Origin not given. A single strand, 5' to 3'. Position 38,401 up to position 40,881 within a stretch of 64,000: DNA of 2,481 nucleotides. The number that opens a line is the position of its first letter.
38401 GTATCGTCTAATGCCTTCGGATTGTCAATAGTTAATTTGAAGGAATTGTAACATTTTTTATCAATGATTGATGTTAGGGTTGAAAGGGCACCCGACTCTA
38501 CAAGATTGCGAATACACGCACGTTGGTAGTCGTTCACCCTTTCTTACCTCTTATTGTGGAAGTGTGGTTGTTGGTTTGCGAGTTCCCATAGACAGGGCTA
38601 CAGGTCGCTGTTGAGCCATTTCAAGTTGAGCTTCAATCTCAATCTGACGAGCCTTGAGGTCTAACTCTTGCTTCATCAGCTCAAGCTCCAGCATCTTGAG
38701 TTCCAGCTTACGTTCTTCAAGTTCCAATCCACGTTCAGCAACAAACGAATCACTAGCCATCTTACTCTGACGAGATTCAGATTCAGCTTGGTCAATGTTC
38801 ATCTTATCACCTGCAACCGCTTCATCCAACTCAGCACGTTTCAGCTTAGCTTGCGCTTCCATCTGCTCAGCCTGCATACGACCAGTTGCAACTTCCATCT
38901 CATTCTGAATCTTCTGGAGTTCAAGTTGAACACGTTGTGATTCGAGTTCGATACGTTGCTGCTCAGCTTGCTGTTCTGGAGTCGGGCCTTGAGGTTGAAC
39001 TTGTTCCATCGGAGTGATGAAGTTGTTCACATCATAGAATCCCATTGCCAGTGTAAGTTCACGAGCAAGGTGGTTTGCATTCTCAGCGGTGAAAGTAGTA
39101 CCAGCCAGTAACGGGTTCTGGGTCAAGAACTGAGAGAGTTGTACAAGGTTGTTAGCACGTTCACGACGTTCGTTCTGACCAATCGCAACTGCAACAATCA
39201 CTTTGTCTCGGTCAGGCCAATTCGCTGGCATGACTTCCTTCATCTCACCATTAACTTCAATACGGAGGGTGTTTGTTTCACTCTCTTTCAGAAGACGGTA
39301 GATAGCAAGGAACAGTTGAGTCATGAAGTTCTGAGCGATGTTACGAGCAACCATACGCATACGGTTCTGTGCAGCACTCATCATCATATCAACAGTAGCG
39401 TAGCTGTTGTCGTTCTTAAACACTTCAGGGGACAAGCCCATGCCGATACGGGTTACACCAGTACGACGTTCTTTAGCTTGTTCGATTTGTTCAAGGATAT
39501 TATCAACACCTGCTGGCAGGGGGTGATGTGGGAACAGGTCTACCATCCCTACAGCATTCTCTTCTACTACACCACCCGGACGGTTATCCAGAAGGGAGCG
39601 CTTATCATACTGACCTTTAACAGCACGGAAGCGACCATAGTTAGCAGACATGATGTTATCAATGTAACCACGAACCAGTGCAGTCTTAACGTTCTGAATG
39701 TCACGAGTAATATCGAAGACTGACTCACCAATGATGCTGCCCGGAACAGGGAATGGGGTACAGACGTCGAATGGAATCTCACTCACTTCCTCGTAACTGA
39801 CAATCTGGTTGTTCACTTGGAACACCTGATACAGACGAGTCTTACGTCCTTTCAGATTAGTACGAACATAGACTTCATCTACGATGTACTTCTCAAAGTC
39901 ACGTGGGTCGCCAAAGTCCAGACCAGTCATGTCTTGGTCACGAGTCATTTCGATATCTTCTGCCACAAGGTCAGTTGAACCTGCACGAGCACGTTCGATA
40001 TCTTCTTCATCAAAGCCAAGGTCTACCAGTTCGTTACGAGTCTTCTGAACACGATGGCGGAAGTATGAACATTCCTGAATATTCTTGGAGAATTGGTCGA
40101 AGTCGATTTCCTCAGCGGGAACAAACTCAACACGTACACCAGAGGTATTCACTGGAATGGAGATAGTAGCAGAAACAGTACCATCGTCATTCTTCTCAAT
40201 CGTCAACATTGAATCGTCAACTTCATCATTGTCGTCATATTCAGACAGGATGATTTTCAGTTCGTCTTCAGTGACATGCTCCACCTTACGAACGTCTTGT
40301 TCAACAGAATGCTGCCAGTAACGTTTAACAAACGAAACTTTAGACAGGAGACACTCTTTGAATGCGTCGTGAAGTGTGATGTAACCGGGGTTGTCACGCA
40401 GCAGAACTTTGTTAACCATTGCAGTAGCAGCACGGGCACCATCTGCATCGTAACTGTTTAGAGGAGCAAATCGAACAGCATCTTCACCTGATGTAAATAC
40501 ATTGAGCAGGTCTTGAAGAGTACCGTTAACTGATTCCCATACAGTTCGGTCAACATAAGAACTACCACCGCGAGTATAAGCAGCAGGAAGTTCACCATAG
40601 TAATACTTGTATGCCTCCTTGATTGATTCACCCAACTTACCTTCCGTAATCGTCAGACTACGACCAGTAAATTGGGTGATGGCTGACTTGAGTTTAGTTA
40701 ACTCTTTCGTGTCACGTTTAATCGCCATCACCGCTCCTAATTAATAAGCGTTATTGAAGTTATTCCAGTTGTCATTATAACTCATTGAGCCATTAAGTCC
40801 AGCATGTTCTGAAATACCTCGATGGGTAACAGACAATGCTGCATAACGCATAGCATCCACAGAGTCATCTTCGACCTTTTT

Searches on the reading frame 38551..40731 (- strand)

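Call 11: search_protein_families(library=phrogs, proteins=[window:38551-40731:-], max_evalue=0.001)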
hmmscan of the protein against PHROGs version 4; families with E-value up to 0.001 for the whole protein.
window:38551-40731:- (726 aa): 1 family
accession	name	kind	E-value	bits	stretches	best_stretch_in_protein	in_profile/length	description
phrog_1216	-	head and packaging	1.2e-130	438.3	1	28-716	30-705/714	portal protein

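Call 33: search_protein_families(library=pfam, proteins=[window:38551-40731:-], max_evalue=0.01)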
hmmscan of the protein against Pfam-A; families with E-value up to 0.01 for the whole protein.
window:38551-40731:- (726 aa): 1 family
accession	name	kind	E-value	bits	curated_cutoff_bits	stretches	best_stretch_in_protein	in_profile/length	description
PF23899.1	SU10_portal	-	1.7e-144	482.9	30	1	20-602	7-591/593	Phage SU10 portal protein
